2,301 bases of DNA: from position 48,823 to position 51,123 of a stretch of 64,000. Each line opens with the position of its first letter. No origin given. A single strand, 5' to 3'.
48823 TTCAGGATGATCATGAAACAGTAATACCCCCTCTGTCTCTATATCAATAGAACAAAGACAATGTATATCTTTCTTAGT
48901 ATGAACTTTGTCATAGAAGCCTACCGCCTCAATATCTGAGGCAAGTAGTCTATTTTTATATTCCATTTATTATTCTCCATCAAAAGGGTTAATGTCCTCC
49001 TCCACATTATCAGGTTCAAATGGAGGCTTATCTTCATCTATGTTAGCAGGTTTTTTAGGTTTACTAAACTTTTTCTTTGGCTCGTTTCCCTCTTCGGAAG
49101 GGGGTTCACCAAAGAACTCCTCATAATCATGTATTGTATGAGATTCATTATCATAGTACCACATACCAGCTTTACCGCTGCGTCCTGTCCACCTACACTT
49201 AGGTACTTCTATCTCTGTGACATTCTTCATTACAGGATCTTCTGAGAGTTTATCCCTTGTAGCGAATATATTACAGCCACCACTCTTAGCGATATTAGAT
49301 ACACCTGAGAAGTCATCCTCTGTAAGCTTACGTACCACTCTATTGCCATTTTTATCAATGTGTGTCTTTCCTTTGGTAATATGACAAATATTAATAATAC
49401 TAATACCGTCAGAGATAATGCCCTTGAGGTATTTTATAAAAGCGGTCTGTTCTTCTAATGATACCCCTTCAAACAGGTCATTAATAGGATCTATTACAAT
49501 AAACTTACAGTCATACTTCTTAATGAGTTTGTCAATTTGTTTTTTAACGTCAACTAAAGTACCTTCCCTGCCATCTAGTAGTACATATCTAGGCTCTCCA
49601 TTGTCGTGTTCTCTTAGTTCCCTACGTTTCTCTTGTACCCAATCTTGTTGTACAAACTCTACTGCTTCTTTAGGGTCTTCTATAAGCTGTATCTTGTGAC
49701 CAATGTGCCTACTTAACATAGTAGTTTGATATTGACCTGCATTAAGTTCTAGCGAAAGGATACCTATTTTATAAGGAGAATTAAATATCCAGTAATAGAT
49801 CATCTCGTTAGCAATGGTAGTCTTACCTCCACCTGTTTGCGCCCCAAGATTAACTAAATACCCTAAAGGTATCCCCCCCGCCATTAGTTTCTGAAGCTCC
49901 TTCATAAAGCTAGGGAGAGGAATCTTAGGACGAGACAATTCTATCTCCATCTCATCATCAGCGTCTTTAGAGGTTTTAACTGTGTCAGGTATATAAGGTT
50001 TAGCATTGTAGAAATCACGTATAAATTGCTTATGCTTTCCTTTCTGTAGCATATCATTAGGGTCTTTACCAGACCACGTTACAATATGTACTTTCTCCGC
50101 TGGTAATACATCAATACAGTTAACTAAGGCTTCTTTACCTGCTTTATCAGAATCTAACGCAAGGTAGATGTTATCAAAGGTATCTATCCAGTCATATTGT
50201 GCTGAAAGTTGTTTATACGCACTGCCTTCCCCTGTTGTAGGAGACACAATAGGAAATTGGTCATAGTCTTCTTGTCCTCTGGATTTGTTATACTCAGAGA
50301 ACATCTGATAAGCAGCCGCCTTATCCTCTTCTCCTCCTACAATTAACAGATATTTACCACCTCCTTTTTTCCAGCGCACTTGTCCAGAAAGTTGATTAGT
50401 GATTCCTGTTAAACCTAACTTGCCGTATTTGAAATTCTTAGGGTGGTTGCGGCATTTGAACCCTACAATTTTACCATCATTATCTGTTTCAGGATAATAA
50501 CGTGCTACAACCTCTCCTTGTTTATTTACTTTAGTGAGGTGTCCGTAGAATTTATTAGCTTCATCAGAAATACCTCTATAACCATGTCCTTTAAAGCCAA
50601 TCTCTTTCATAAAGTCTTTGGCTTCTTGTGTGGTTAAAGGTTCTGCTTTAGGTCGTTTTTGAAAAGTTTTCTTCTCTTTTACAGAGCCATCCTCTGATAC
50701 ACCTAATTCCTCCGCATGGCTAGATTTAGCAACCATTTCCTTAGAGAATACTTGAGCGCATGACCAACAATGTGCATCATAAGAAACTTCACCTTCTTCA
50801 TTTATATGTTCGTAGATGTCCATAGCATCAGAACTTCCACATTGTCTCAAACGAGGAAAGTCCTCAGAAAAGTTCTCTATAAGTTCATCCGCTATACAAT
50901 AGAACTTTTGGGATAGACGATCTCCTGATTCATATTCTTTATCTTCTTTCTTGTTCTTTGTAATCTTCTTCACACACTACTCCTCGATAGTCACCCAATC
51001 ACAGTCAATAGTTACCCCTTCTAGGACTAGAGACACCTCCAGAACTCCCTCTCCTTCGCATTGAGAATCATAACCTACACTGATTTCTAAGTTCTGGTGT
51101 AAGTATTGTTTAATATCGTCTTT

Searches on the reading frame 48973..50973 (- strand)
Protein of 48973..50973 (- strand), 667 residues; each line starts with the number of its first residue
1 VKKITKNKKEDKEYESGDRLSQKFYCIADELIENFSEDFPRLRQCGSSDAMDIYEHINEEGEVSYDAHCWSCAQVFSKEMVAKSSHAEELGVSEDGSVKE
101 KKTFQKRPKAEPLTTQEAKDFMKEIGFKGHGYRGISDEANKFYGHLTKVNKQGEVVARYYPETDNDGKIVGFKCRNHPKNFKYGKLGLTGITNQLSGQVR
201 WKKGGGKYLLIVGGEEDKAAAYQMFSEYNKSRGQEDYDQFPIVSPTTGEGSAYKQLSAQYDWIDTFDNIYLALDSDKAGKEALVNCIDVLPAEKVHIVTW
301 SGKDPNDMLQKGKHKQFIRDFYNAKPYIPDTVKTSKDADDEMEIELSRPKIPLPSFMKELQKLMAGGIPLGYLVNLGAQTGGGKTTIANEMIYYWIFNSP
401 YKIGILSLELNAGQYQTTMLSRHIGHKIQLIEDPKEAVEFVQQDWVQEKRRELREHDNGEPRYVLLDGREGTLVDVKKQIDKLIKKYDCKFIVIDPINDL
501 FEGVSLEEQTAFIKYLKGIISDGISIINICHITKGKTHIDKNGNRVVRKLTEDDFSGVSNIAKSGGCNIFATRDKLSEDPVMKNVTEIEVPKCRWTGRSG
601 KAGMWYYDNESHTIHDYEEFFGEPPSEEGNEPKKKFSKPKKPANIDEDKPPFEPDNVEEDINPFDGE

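Call 19: find_related_loci(query=window:48973-50973:-, collection=viral_contigs, flank=10000)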
Query window:48973-50973:- (667 aa) in viral_contigs; peptide patterns used: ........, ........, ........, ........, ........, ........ (x = any residue, [..] = any of these).
43 stretches matched a pattern; 22 encode a relative of the query (tblastn E <= 1e-3); 21 distinct loci.
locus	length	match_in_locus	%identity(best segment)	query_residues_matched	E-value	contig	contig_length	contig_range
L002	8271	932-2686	56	45-645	0e+0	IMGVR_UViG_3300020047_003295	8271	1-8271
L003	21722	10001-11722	57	45-621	0e+0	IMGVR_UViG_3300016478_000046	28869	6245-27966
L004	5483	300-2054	56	45-645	0e+0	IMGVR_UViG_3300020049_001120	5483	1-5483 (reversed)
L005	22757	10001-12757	87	4-667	0e+0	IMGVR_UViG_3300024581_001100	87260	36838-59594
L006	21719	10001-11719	41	45-627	7e-137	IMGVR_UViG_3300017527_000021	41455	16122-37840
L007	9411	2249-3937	40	45-621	2e-134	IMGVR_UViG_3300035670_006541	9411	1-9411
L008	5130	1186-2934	40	44-655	4e-134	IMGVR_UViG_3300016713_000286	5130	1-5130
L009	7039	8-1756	40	44-655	9e-133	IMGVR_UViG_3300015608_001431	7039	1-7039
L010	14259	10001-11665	41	45-623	2e-132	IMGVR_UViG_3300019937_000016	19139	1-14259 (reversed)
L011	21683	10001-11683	41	44-620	3e-130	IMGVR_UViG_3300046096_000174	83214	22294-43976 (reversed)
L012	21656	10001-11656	41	45-621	2e-129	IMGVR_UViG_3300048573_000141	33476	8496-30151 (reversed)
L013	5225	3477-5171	38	44-621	5e-130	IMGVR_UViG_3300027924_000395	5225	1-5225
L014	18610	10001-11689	41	44-627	1e-127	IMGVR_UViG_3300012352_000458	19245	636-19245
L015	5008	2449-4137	41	44-627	9e-129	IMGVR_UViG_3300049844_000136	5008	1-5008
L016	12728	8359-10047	41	44-627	6e-127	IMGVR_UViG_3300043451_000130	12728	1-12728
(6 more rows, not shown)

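Call 39: search_protein_families(library=phrogs, proteins=[L005:6817-7059:-], max_evalue=1)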
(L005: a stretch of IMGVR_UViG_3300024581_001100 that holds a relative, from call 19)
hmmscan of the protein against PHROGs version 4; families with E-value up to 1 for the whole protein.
L005:6817-7059:- (81 aa): 15 families
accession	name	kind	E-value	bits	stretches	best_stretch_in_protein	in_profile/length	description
phrog_2339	-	DNA, RNA and nucleotide metabolism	3.1e-05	24.9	1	15-79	22-87/98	HTH DNA binding protein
phrog_1468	-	transcription regulation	0.00017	22.2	1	17-50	6-39/67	transcriptional repressor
phrog_1728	-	transcription regulation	0.00093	19.2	1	18-69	3-54/380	transcriptional regulator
phrog_1373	-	transcription regulation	0.001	20.1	1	16-79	63-124/166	transcriptional regulator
phrog_4031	-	unknown function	0.0072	15.8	1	4-76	504-577/626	-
phrog_4779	-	transcription regulation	0.008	17.7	1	20-69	4-54/98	transcriptional regulator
phrog_1337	-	DNA, RNA and nucleotide metabolism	0.0096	16.3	1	14-68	10-64/316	DNA binding protein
phrog_4268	-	transcription regulation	0.025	15.8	1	19-77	36-92/96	transcriptional repressor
phrog_8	-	transcription regulation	0.028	14.9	1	15-66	73-124/346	transcriptional regulator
phrog_20432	-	unknown function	0.057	14.7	1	23-69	5-49/92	-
phrog_7620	-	transcription regulation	0.076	12.5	1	9-70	543-604/678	transcriptional regulator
phrog_3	-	transcription regulation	0.21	12.3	1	15-72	85-139/430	transcriptional repressor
phrog_4583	-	transcription regulation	0.28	12.2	1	16-66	8-58/81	transcriptional repressor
phrog_18249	-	unknown function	0.36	11.9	1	13-62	15-62/144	-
phrog_925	-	DNA, RNA and nucleotide metabolism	0.36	11.6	1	21-53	7-39/67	HTH DNA binding protein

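Call 83: search_protein_families(library=pfam, proteins=[L005:5711-6250:-], max_evalue=0.01)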
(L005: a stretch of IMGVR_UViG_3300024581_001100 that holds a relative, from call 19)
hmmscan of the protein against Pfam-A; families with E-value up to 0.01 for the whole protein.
L005:5711-6250:- (180 aa): 3 families
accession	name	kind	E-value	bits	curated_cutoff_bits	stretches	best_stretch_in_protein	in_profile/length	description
PF01844.29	HNH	-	3.6e-12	46.7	21.4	1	111-155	1-46/47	HNH endonuclease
PF14279.12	HNH_5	-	1.6e-05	25.2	27.5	1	111-155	1-45/56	HNH endonuclease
PF02945.21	Endonuclease_7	-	0.0036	17.6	23.6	0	101-159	16-69/82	Recombination endonuclease VII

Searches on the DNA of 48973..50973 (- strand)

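Call 36: search_rna_families(source=L005, start=5600, end=7500, threshold=evalue, max_evalue=10, show_alignments=2)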
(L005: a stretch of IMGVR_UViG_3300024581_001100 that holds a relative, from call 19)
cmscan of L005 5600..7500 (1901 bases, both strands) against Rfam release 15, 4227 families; matches with E-value up to 10: 8.
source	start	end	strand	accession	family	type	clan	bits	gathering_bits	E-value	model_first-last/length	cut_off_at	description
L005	6404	6501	+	RF04206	MIR9555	Gene; miRNA;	-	28.5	119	0.019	1-137/137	no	MIR9555 microRNA precursor family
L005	6272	6380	-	RF03940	MIR9563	Gene; miRNA;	-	21.6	90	0.51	1-127/127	no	MIR9563 microRNA precursor family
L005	6895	6925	-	RF02253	IRE_II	Cis-reg;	-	21.6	30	0.72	1-31/31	no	Iron response element II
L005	7291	7342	-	RF02427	SpF10_sRNA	Gene; sRNA;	-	18.4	60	3.3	1-57/57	no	Streptococcus sRNA SpF10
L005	6245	6330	-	RF02573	LLnc147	Gene; sRNA;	-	18.2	127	4.3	1-102/102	no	Lactococcus lactis non-coding RNA 147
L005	6397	6507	-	RF04112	MIR5512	Gene; miRNA;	-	17.8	139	5.8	1-132/132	no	MIR5512 microRNA precursor family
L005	6272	6380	+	RF03940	MIR9563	Gene; miRNA;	-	17.3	90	6.7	1-127/127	no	MIR9563 microRNA precursor family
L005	6312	6485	-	RF00125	IS128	Gene; sRNA;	-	16.4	80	2.3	1-209/209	no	IS128 RNA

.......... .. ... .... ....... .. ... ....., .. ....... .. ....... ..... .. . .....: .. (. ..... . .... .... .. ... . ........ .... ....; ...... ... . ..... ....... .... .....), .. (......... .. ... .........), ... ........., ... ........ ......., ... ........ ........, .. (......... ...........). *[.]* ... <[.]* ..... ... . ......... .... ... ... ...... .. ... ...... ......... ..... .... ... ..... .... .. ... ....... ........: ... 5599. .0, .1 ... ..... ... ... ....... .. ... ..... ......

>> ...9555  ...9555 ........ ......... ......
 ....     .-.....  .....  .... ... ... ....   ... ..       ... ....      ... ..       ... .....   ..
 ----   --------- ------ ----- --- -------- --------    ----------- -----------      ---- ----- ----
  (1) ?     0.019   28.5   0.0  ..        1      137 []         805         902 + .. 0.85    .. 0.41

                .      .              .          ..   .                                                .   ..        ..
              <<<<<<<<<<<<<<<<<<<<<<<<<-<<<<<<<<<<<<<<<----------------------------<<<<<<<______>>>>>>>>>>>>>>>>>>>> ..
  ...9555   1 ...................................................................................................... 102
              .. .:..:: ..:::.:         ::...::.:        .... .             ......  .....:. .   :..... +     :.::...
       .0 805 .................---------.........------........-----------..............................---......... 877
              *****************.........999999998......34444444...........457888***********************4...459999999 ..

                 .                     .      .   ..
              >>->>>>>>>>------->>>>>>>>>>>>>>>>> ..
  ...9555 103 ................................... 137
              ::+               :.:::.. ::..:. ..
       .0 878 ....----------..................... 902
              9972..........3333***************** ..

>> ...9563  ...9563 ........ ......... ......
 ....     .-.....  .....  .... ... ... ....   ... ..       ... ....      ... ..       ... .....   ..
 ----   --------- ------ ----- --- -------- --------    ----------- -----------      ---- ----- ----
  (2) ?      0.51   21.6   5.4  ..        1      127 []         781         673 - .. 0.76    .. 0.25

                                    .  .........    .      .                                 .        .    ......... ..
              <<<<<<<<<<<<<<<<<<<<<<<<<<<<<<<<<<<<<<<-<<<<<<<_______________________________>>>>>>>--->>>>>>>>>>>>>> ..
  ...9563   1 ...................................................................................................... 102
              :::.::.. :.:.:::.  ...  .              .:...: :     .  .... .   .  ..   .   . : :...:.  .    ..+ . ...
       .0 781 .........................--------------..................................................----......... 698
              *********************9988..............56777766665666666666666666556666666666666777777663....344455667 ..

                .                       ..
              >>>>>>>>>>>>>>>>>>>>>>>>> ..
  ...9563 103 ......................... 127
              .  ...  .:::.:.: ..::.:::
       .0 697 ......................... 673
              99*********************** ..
